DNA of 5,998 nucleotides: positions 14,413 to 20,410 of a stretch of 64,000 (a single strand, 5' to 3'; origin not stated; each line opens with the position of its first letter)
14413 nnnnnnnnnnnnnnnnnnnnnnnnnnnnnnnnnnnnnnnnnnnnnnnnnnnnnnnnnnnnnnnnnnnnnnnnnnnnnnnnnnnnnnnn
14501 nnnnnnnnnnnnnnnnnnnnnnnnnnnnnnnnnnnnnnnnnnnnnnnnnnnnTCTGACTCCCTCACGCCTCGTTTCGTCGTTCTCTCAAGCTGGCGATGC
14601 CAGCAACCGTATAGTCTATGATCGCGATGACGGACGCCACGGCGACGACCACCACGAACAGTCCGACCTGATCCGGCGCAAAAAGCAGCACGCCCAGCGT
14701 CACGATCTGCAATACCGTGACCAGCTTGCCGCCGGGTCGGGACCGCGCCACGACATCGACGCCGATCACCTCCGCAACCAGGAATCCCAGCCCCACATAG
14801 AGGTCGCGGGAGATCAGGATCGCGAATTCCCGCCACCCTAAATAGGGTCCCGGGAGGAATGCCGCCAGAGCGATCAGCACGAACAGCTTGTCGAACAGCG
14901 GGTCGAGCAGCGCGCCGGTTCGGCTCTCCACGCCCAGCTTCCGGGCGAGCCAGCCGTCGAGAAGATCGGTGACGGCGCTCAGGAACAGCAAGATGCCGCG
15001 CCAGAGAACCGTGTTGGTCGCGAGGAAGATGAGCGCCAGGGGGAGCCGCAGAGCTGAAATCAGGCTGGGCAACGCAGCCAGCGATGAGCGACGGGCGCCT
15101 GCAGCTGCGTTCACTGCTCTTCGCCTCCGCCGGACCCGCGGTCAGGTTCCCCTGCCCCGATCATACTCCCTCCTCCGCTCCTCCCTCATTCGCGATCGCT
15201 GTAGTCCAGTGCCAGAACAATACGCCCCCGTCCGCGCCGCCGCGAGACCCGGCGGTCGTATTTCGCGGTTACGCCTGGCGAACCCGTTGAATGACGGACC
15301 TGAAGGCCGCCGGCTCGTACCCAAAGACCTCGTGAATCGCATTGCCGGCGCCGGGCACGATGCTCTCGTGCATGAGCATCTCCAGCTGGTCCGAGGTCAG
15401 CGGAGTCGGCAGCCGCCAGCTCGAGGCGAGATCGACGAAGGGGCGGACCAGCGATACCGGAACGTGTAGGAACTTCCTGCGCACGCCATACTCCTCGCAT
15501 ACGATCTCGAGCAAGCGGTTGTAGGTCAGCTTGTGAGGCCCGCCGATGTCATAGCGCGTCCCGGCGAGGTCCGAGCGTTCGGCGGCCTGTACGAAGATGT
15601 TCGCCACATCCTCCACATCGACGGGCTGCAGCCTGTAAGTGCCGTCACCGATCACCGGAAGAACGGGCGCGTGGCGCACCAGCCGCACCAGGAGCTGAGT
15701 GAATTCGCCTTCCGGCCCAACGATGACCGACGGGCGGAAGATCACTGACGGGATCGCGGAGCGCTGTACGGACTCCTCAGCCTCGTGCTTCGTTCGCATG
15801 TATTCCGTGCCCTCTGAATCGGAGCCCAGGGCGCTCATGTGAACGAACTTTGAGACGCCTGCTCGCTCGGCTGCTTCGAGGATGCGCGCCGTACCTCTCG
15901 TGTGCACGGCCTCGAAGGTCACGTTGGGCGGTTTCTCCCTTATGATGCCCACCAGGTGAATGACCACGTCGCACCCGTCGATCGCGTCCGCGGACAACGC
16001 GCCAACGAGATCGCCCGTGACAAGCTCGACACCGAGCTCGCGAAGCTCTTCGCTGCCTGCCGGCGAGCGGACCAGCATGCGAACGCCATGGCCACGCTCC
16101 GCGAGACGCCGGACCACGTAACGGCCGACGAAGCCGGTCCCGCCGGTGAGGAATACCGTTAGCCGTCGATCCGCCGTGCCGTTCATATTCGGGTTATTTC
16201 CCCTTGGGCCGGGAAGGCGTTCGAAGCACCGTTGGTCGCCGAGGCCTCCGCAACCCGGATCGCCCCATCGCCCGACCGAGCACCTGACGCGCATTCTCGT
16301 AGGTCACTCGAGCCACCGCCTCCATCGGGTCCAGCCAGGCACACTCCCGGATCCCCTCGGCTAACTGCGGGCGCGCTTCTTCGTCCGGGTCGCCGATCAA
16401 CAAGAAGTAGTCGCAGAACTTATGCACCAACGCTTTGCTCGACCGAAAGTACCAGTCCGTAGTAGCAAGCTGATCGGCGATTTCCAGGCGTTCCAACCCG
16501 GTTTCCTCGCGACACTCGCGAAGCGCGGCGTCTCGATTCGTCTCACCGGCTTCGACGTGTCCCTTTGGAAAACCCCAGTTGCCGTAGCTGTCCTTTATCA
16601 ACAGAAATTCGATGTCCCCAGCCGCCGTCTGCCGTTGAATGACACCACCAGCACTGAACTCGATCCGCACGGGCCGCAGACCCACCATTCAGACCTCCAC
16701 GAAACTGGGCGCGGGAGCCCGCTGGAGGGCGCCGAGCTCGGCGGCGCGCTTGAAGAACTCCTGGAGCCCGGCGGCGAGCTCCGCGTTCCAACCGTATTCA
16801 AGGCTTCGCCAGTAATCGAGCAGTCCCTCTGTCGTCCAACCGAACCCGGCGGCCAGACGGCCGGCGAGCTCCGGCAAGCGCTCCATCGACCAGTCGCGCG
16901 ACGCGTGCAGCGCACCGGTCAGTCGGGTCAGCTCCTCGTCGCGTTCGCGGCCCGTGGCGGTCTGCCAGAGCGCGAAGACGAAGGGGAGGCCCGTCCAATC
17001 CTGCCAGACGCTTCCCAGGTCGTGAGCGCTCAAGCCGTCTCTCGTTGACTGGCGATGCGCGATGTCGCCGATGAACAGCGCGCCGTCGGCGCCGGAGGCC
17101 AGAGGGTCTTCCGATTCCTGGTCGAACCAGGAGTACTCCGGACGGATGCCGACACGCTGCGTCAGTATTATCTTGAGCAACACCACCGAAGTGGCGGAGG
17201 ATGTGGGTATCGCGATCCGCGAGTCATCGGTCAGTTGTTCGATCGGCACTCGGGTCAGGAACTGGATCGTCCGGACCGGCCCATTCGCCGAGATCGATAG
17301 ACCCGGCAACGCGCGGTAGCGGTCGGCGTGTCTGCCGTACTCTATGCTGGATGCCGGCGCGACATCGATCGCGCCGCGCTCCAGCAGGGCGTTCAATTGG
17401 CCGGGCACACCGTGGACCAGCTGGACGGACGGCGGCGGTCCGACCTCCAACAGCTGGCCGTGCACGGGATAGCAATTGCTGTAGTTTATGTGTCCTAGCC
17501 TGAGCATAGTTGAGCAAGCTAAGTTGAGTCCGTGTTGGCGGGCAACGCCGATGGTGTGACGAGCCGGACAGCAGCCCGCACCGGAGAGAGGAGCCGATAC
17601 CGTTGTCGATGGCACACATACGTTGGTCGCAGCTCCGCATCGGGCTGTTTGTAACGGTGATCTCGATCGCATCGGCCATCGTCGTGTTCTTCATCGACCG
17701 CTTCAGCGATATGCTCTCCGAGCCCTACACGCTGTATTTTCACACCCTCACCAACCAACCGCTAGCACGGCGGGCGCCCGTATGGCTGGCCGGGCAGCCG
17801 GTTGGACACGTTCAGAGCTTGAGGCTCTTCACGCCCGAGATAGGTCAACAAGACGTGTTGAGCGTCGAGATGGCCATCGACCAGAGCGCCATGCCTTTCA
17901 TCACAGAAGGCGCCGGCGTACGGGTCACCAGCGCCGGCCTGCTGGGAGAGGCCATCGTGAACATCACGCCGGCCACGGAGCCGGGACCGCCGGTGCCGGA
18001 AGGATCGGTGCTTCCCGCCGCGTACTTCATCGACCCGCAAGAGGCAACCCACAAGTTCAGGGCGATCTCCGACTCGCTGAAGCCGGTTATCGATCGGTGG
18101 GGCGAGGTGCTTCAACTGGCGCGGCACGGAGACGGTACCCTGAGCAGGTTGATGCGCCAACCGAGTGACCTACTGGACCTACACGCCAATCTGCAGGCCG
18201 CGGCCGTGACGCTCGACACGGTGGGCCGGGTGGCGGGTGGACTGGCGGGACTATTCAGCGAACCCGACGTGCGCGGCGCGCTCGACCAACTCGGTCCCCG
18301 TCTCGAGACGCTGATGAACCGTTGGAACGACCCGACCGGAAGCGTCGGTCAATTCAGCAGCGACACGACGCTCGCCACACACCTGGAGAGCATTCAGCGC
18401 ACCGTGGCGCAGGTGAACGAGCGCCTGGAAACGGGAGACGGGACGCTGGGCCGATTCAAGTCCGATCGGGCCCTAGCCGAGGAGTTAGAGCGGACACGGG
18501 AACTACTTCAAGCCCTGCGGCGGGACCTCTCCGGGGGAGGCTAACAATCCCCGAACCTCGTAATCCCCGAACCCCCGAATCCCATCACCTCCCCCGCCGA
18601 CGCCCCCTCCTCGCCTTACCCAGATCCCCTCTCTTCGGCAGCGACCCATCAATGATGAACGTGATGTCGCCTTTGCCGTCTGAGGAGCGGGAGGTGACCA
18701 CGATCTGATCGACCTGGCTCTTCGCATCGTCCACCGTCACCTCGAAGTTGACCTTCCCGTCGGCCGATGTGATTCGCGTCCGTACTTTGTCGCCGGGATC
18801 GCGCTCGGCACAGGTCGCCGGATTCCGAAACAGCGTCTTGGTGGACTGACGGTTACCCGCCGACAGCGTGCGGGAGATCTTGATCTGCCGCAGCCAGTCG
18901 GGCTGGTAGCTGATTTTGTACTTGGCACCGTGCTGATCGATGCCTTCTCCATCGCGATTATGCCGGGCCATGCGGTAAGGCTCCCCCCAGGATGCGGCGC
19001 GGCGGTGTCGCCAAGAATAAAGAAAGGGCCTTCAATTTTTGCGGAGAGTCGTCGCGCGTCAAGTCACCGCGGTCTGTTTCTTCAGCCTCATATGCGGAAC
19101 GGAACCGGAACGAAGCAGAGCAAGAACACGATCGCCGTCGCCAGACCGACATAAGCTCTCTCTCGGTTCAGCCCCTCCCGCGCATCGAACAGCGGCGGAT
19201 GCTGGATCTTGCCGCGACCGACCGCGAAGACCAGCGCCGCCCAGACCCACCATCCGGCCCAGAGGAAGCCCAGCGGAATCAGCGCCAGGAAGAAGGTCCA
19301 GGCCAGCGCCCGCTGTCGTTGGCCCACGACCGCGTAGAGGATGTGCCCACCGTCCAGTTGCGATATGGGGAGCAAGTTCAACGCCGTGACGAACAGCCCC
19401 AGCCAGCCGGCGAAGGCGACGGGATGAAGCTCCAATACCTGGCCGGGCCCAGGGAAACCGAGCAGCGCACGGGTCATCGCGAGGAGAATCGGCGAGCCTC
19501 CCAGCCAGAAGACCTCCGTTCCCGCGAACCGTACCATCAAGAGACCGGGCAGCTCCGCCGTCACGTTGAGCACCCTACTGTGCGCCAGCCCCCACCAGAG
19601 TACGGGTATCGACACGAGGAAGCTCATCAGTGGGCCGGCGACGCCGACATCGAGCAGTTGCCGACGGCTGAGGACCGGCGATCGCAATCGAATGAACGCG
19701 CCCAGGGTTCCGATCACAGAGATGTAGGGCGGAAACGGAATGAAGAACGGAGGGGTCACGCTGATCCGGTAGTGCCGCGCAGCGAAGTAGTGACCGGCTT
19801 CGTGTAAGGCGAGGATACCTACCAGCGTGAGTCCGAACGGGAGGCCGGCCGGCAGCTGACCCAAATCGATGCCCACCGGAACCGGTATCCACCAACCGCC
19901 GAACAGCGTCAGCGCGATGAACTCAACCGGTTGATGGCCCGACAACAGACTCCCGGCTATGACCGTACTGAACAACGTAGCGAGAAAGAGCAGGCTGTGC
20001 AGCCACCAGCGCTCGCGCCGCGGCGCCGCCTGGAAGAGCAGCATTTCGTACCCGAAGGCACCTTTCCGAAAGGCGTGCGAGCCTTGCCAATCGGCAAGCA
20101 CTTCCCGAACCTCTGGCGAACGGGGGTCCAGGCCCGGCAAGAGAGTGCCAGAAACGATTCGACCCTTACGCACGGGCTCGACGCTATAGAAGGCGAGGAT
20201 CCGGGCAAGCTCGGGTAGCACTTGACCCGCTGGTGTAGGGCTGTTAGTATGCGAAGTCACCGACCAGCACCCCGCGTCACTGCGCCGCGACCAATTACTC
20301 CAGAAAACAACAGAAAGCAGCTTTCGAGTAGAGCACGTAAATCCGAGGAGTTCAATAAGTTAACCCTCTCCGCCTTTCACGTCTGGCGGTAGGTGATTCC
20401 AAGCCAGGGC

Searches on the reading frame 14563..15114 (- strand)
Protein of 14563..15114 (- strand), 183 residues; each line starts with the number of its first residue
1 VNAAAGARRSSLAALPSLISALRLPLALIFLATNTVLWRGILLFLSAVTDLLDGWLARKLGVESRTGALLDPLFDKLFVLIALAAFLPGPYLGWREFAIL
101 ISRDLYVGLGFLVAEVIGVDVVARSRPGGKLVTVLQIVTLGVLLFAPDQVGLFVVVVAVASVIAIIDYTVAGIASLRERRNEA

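Call 72: search_protein_families(library=pfam, proteins=[window:14563-15114:-], max_evalue=0.001)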
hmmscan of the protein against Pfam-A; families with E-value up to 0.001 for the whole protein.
window:14563-15114:- (183 aa): 1 family
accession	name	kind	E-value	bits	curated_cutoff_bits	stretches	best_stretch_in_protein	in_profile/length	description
PF01066.26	CDP-OH_P_transf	-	1.9e-21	77.5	22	1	15-160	3-148/152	CDP-alcohol phosphatidyltransferase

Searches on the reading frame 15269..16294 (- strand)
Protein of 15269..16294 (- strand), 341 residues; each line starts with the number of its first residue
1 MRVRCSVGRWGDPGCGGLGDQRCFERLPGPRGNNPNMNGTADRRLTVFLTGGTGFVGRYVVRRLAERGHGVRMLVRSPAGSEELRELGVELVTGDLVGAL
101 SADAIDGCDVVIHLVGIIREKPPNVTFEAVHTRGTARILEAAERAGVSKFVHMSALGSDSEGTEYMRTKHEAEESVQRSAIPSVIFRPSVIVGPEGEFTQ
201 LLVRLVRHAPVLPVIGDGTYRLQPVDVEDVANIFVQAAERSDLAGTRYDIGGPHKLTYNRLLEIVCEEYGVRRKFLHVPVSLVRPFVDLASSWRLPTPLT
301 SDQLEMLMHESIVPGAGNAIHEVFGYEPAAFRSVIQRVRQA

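Call 41: search_protein_families(library=pfam, proteins=[window:15269-16294:-], max_evalue=0.0001)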
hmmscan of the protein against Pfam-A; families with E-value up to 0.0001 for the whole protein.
window:15269-16294:- (341 aa): 7 families
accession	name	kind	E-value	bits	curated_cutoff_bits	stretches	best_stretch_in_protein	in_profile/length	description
PF01370.27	Epimerase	-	2.1e-26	93.2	20.9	1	47-251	1-240/240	NAD dependent epimerase/dehydratase family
PF13460.12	NAD_binding_10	-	9.2e-23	81.5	27.2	1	51-193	1-148/184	NAD(P)H-binding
PF05368.20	NmrA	-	6.6e-19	69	27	1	46-285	4-250/298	NmrA-like family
PF01073.25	3Beta_HSD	-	6.1e-17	62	22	1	49-158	2-119/280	3-beta hydroxysteroid dehydrogenase/isomerase family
PF07993.18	NAD_binding_4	-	1.3e-14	54.5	20.1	0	163-195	175-210/258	Male sterility protein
PF04321.23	RmlD_sub_bind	-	1.4e-08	34.6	27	1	164-243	124-202/287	RmlD substrate binding domain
PF16363.11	GDP_Man_Dehyd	-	9.8e-07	29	27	1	49-154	2-128/332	GDP-mannose 4,6 dehydratase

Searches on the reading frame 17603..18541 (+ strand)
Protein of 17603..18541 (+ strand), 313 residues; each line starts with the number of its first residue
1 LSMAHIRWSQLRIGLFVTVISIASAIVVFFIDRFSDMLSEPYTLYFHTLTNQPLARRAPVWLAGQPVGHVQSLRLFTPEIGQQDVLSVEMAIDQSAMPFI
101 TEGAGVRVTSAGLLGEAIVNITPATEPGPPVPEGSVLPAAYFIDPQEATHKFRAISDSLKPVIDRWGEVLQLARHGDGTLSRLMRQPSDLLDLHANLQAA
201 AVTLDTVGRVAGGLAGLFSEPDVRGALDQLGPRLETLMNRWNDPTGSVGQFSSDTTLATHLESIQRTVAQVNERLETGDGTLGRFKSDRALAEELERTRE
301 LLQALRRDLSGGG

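Call 41: search_protein_families(library=pfam, proteins=[window:17603-18541:+], max_evalue=0.0001)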
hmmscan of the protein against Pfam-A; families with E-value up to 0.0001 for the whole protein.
window:17603-18541:+ (313 aa): 1 family
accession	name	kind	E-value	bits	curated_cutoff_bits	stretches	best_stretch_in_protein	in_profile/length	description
PF02470.25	MlaD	-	1.5e-10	41.6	25.1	1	41-123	4-80/81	MlaD protein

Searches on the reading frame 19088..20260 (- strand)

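Call 13: search_protein_families(library=pfam, proteins=[window:19088-20260:-], max_evalue=0.001)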
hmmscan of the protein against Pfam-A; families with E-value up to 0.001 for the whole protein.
window:19088-20260:- (390 aa): 1 family
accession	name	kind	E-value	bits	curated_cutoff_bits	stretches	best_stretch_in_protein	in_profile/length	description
PF02163.28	Peptidase_M50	-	3.4e-21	76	27.2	1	143-317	3-199/221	Peptidase family M50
